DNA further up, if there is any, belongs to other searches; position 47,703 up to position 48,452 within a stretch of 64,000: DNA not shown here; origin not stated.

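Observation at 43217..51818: Candidate undescribed module: paralogous STK-TPR kinases interleaved with three MAKKK basic-tailed small proteins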

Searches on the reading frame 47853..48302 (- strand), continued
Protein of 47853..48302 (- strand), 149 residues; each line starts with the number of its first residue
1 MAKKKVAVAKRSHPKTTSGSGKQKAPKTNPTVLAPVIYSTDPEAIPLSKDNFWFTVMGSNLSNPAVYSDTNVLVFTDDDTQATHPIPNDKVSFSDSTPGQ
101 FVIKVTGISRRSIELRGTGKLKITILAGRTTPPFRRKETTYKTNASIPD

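Call 45: search_protein_families(library=pfam, proteins=[P0012, P0013, P0014, P0015, P0017, P0019, P0020], max_evalue=0.01)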
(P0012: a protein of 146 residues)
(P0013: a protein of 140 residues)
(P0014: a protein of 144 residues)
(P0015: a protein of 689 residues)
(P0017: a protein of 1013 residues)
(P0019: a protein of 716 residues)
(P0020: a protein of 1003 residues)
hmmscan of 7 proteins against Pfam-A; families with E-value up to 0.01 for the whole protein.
P0012 (146 aa): 0 families

P0013 (140 aa): 0 families

P0014 (144 aa): 0 families

P0015 (689 aa): 9 families
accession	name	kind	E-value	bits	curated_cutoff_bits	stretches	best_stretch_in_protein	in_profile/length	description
PF00041.27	fn3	-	2e-15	57.2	25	1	212-269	16-72/84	Fibronectin type III domain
PF24421.1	Ig_J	-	2.7e-14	53.6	29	0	127-181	31-88/104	Tip attachment protein J, Ig-like domain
PF07495.19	Y_Y_Y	-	1.9e-13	50.5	26.6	0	329-359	19-50/65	Y_Y_Y domain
PF23623.1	GBD_IRG7_N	-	2.8e-07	31.1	27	0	330-363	53-88/95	IRG7 N-terminal galactose binding domain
PF23196.1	NOMO_6th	-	5.6e-05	24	27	0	56-92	39-74/123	NOMO sixth transthyretin-like domain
PF11614.14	FixG_C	-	0.0017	18.9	25.6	0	258-322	48-102/119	IG-like fold at C-terminal of FixG, putative oxidoreductase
PF00801.26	PKD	-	0.0017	18.7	23.5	0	273-357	4-67/80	PKD domain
PF12733.13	Cadherin-like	-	0.0025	18.7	24.2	0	260-320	41-87/89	Cadherin-like beta sandwich domain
PF22433.2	MtxA_IG-like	-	0.0033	17.7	26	0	72-105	45-80/83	Magnetotaxis protein MtxA, Immunoglobulin-like domain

P0017 (1013 aa): 14 families
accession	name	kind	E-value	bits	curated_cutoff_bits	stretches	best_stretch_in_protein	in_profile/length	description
PF13895.12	Ig_2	-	3.2e-41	139.9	27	6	848-939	1-75/79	Immunoglobulin domain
PF13927.12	Ig_3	-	3.8e-33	114.3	30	1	848-922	1-76/78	Immunoglobulin domain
PF17737.7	Ig_C19orf38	-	1.8e-15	57.5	23.2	0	854-939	2-87/91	Ig domain in C19orf38 (HIDE1)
PF03995.18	Inhibitor_I36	-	7.6e-11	42.2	21.1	0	614-646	4-34/69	Peptidase inhibitor family I36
PF16104.10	FPRL1_inhibitor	-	2e-09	38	27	0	766-821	23-78/105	Formyl peptide receptor-like 1 inhibitory protein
PF07679.22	I-set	-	3.6e-08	33.8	23.7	1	853-921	7-74/90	Immunoglobulin I-set domain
PF00047.31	ig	-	9e-08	32.8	21.8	1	857-923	4-71/81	Immunoglobulin domain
PF07919.17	Gryzun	-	1.6e-07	31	26.7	0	437-478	172-213/588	Gryzun, putative trafficking through Golgi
PF23875.1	DUF7229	-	1e-06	29.2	27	0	663-711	9-60/90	Domain of unknown function (DUF7229)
PF24469.2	F54D1_6_C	-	4.5e-06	27.2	27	0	652-688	13-49/75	F54D1.6, C-terminal Sushi-like domain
PF19433.5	NDNF_C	-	1.9e-05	24.6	26.5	0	707-734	71-99/175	Neuron-derived Neurotrophic Factor C-terminal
PF24910.1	Ig_SIBA-E_3rd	-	0.00076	20.2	27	0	747-776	2-31/86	Integrin beta-like protein A-E, third Ig-like domain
PF25793.1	WH_2nd_NFRKB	-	0.006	17.1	27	0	371-393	114-136/139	NFRKB second winged helix domain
PF06639.16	BAP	-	0.0091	16.9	25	0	723-781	9-67/76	Basal layer antifungal peptide (BAP)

P0019 (716 aa): 12 families
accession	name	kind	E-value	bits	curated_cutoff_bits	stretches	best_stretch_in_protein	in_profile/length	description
PF07495.19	Y_Y_Y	-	2.7e-09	37.2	26.6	0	252-268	29-45/65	Y_Y_Y domain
PF06832.18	BiPBP_C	-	1.1e-06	28.9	26.8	0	405-447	37-79/90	Penicillin-Binding Protein C-terminus Family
PF17996.7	CE2_N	-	5.4e-06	26.9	27.9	0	319-357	38-80/108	Carbohydrate esterase 2 N-terminal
PF17974.7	GalBD_like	-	6.7e-05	23.4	26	0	528-568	75-115/190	Galactose-binding domain-like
PF23623.1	GBD_IRG7_N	-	9.5e-05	22.9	27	0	410-454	44-87/95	IRG7 N-terminal galactose binding domain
PF11280.13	DUF3081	-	0.00049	20.3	25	0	229-242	32-45/77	Protein of unknown function (DUF3081)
PF04234.18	CopC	-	0.00082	20.8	23.3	0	276-370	4-87/92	CopC domain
PF08308.17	PEGA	-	0.001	19.4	20.8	0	410-446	9-41/71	PEGA domain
PF17210.9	SdrD_B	-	0.0018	18.9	29.7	0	249-295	46-92/112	SdrD B-like domain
PF17802.7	SpaA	-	0.002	18.7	23.1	0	249-291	40-82/91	Prealbumin-like fold domain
PF14467.12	DUF4426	-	0.0055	17.1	25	0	398-441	38-80/121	Domain of unknown function (DUF4426)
PF07437.17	YfaZ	-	0.0082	16.2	23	0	383-432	62-113/180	YfaZ precursor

P0020 (1003 aa): 12 families
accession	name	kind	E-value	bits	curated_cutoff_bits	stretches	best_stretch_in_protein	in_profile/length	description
PF13927.12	Ig_3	-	2.4e-51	172.6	30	7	791-864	2-76/78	Immunoglobulin domain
PF13895.12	Ig_2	-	6.9e-50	167.6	27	7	790-866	1-65/79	Immunoglobulin domain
PF07679.22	I-set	-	8.5e-16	58.2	23.7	1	795-869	7-80/90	Immunoglobulin I-set domain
PF00047.31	ig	-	1.1e-15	58.1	21.8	1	799-865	4-71/81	Immunoglobulin domain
PF07919.17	Gryzun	-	1.6e-14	54.1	26.7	0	479-519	174-214/588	Gryzun, putative trafficking through Golgi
PF07654.21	C1-set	-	5.1e-12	46.4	21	0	312-377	9-82/86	Immunoglobulin C1-set domain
PF16640.11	Big_3_5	-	5.3e-10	40.2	35.5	0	795-885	3-87/88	Bacterial Ig-like domain (group 3)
PF16745.11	RsgA_N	-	4.8e-05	23.5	27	0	313-333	13-33/54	RsgA N-terminal domain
PF08329.16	ChitinaseA_N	-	5.8e-05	23.2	21.2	0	729-787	58-109/133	Chitinase A, N-terminal domain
PF18370.7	RGI_lyase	-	0.00025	21.8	27.8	0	799-855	14-74/86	Rhamnogalacturonan I lyases beta-sheet domain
PF07826.16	IMP_cyclohyd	-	0.0006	19.9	28.1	0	273-307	17-51/192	IMP cyclohydrolase-like protein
PF14610.12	Psg1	-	0.00075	19.8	30.1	0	892-920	156-184/186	Ykl077w/Psg1 (Pma1 Stabilization in Golgi)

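Call 47: find_homologous_proteins(query=A4, max_evalue=0.001)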
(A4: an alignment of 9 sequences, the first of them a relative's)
Query A4 (9 sequences) (146 aa, profile of the alignment): 16 proteins with E <= 0.001 among 2886 candidates.
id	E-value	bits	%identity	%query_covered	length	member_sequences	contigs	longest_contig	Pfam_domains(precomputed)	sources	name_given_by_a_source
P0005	2.4e-63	231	35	75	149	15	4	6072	-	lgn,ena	-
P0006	4.7e-63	230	34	85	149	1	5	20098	-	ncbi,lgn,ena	-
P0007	9.0e-62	226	36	76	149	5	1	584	-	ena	-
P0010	1.2e-59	219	38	76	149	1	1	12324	-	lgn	-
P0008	4.0e-59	217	36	71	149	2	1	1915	-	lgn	-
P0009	2.6e-58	214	35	75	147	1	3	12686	-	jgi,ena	-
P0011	5.6e-58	213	36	98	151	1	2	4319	-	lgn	-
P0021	6.6e-57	210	42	68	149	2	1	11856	-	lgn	-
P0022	4.9e-54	200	35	75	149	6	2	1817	-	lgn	-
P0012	9.4e-46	174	100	100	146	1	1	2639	-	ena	-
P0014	2.8e-41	159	30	82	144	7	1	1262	-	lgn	-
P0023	1.5e-37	147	30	88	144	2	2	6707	-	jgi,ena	jgi:hypothetical protein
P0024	1.1e-35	141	29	77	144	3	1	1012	-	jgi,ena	jgi:hypothetical protein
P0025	2.8e-33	133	30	88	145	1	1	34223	-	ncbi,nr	ncbi:MAG: hypothetical protein NT171_15995 [Planctomycetota bacterium]|nr:hypothetical protein [Plan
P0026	2.2e-28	117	31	77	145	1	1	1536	-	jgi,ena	jgi:hypothetical protein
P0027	5.0e-27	113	36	75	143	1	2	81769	-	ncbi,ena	ncbi:MAG: hypothetical protein WCJ31_07295 [Planctomycetia bacterium]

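Call 48: find_encoding_contigs(protein=P0027, flank=10000, max_places=2)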
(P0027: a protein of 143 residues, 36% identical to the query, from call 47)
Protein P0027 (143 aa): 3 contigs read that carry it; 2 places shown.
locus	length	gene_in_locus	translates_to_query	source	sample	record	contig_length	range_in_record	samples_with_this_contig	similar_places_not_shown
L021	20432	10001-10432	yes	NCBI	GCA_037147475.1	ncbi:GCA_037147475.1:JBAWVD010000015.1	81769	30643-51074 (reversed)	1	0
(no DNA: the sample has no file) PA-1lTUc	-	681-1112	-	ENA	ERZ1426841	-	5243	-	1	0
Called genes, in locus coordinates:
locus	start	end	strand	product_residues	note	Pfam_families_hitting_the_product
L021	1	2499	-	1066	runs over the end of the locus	PF07635:PSCyt1, PF07583:PSCyt2, PF07587:PSD1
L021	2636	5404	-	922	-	-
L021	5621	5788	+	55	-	-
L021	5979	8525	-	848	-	PF00069:Pkinase, PF07714:PK_Tyr_Ser-Thr, PF01636:APH (faint)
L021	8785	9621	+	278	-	-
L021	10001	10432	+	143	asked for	-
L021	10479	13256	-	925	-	PF00069:Pkinase, PF07714:PK_Tyr_Ser-Thr, PF00069:Pkinase (weak), PF13424:TPR_12 (weak)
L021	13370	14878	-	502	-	PF00884:Sulfatase, PF01663:Phosphodiest (weak), PF16347:SGSH_C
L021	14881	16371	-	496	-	PF07394:DUF1501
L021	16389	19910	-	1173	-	PF07635:PSCyt1, PF07583:PSCyt2, PF22633:F5_F8_type_C_2, PF07587:PSD1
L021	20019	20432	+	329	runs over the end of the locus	PF06325:PrmA, PF05175:MTS (weak), PF13489:Methyltransf_23, PF02475:TRM5-TYW2_MTfase (weak), PF13649:Methyltransf_25 (weak)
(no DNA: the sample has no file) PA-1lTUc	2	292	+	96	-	?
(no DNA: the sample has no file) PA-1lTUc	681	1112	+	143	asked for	-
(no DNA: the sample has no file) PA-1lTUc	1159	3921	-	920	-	PF00069:Pkinase, PF07714:PK_Tyr_Ser-Thr, PF13424:TPR_12 (weak)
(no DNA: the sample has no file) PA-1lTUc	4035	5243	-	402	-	?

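Call 49: find_encoding_contigs(protein=P0025, flank=10000, max_places=2)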
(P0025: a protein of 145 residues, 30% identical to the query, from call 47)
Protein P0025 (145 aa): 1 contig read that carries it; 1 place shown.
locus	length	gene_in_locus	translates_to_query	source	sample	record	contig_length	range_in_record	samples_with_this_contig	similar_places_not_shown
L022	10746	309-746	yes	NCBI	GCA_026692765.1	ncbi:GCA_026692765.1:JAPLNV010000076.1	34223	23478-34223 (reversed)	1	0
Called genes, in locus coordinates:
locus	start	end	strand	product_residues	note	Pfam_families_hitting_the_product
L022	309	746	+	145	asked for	-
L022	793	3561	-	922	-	PF00069:Pkinase, PF07714:PK_Tyr_Ser-Thr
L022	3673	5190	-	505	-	PF00884:Sulfatase, PF01663:Phosphodiest (weak), PF16347:SGSH_C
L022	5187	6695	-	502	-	-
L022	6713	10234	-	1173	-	PF07635:PSCyt1, PF07583:PSCyt2, PF22633:F5_F8_type_C_2, PF07587:PSD1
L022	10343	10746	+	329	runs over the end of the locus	PF06325:PrmA, PF05175:MTS (faint), PF13489:Methyltransf_23 (weak)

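Call 50: find_encoding_contigs(protein=P0023, flank=10000, max_places=2)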
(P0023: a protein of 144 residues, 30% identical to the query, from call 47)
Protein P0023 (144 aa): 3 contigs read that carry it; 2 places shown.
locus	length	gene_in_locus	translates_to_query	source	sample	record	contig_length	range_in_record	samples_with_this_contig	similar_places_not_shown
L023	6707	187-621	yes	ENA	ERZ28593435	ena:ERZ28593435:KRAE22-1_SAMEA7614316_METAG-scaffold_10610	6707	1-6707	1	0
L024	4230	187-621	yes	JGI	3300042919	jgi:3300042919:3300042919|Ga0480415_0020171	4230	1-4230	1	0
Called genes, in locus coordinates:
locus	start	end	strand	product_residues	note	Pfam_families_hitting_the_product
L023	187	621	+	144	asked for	-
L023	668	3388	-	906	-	PF00069:Pkinase, PF07714:PK_Tyr_Ser-Thr, PF13424:TPR_12 (weak)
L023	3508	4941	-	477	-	PF00884:Sulfatase, PF01663:Phosphodiest (faint), PF16347:SGSH_C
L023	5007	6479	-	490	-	PF07394:DUF1501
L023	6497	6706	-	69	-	?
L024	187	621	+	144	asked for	-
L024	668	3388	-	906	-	PF00069:Pkinase, PF07714:PK_Tyr_Ser-Thr, PF13424:TPR_12 (weak)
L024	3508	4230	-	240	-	?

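Call 65: search_protein_families(library=padloc, proteins=[window:47853-48302:-, L011:3742-4563:+, L011:4560-6215:+, L011:6262-7353:+], max_evalue=0.001)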
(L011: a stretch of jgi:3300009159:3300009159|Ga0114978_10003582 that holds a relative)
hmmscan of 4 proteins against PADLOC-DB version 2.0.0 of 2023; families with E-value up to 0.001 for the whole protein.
window:47853-48302:- (149 aa): 0 families

L011:3742-4563:+ (273 aa): 0 families

L011:4560-6215:+ (551 aa): 34 families (the best 25 are shown)
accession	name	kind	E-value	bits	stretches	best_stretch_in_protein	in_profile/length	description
PDLC04053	PD-T4-6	-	3.3e-71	238.3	1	250-532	6-283/311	-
PDLC04042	PD-T4-6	-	3.4e-71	238.3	1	252-526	8-278/292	-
PDLC04054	PD-T4-6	-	8.3e-71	237.2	1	253-550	11-302/347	-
PDLC04061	PD-T4-6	-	4.3e-66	222.4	1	251-526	14-289/510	-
PDLC04041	PD-T4-6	-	5.3e-65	218.4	1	251-525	26-298/443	-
PDLC04043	PD-T4-6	-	4.5e-63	211.9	1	247-526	9-283/452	-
PDLC04039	PD-T4-6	-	2.5e-58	196.2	1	244-546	6-298/458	-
PDLC04060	PD-T4-6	-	1.1e-53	180.9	1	254-522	9-271/486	-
PDLC04052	PD-T4-6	-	1.6e-53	180.7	1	255-533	11-289/496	-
PDLC04047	PD-T4-6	-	3.5e-53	178.8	1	251-525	8-277/327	-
PDLC04050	PD-T4-6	-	1.7e-52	176.9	1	237-523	47-329/480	-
PDLC04138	mad6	-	3.5e-50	169.6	1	249-525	47-319/659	mads_6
PDLC04057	PD-T4-6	-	6.3e-47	158.6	1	253-522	8-272/443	-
PDLC04040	PD-T4-6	-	1.6e-46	157.2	1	262-522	3-267/547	-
PDLC01088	C3a189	-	2.4e-46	156.7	1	260-519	4-260/840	kinase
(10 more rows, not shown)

L011:6262-7353:+ (363 aa): 2 families
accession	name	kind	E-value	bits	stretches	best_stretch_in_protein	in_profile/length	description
PDLC04140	mad8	-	2.9e-07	28.3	1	122-202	26-83/314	mads_8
PDLC04135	mad3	-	6.6e-06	23.9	1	121-311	19-212/374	mads_3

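Call 66: search_protein_families(library=phrogs, proteins=[window:47853-48302:-, L011:3742-4563:+], max_evalue=0.01)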
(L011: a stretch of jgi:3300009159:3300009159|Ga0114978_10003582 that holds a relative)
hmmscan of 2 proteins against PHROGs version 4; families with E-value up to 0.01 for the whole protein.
window:47853-48302:- (149 aa): 0 families

L011:3742-4563:+ (273 aa): 1 family
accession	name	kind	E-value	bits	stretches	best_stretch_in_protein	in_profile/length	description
phrog_16417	-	lysis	0.0033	19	1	80-112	32-64/108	holin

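Call 72: fold_search(model_id=the predicted structure, library=viral)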
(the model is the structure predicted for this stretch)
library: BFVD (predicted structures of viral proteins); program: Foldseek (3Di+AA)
matches with E <= 10: 713; with E <= 0.001: 2
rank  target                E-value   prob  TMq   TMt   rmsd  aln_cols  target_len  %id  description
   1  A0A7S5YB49            6.2e-04  1.00  0.44  0.10  17.1       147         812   16  (no name in the UniProt tables at hand)
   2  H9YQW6                1.0e-03  1.00  0.41  0.51   7.0       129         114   16  (no name in the UniProt tables at hand)
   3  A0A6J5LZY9            1.7e-03  1.00  0.44  0.33   9.9       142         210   10  Uncharacterized protein [uncultured Caudovirales phage]
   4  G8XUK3                3.6e-03  1.00  0.44  0.24   4.8       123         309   12  Membrane protein A29 [Aotine betaherpesvirus 1]
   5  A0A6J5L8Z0            4.0e-03  1.00  0.44  0.32  13.3       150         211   14  IPT domain containing protein [uncultured Caudovirales phage]
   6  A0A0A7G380            4.2e-03  0.99  0.36  0.25   9.8       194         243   11  Glycoprotein C (Fragment) [Canid alphaherpesvirus 1]
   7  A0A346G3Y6            4.2e-03  0.97  0.29  0.22   8.1       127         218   11  (no name in the UniProt tables at hand)
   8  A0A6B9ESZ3            4.4e-03  0.98  0.30  0.25  11.4       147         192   10  Ig-like domain-containing protein [Duck adenovirus 1]
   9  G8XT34                4.6e-03  1.00  0.42  0.25   7.1       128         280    8  Membrane protein S13 [Saimiriine betaherpesvirus 4]
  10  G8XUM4                4.9e-03  1.00  0.46  0.24   4.6       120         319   11  Membrane protein A46 [Aotine betaherpesvirus 1]
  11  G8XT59                5.5e-03  1.00  0.45  0.24   4.4       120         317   11  Membrane protein S33 [Saimiriine betaherpesvirus 4]
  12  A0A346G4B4            6.7e-03  0.98  0.31  0.16  10.9       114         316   12  (no name in the UniProt tables at hand)
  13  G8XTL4                8.3e-03  1.00  0.40  0.34   7.1       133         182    8  Membrane glycoprotein US6B [Simian cytomegalovirus (strain Colburn)]
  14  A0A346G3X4            8.8e-03  0.93  0.28  0.13  10.5       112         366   12  (no name in the UniProt tables at hand)
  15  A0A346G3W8            9.8e-03  0.97  0.31  0.24   7.7       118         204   11  (no name in the UniProt tables at hand)
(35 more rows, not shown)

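Call 79: search_solved_structures(query=A4, max_evalue=1)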
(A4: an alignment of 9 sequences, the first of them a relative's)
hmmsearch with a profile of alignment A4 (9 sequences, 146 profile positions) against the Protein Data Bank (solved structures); distinct sequences matched with E-value up to 1: 0.

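Call 84: find_related_loci(query=A3, collection=viral_contigs, flank=5000)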
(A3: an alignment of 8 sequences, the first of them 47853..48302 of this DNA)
Query A3 (149 aa) in viral_contigs; peptide patterns used: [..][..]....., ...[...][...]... (x = any residue, [..] = any of these).
44 stretches matched a pattern, but none encodes a relative of the query by tblastn (E <= 1e-3).
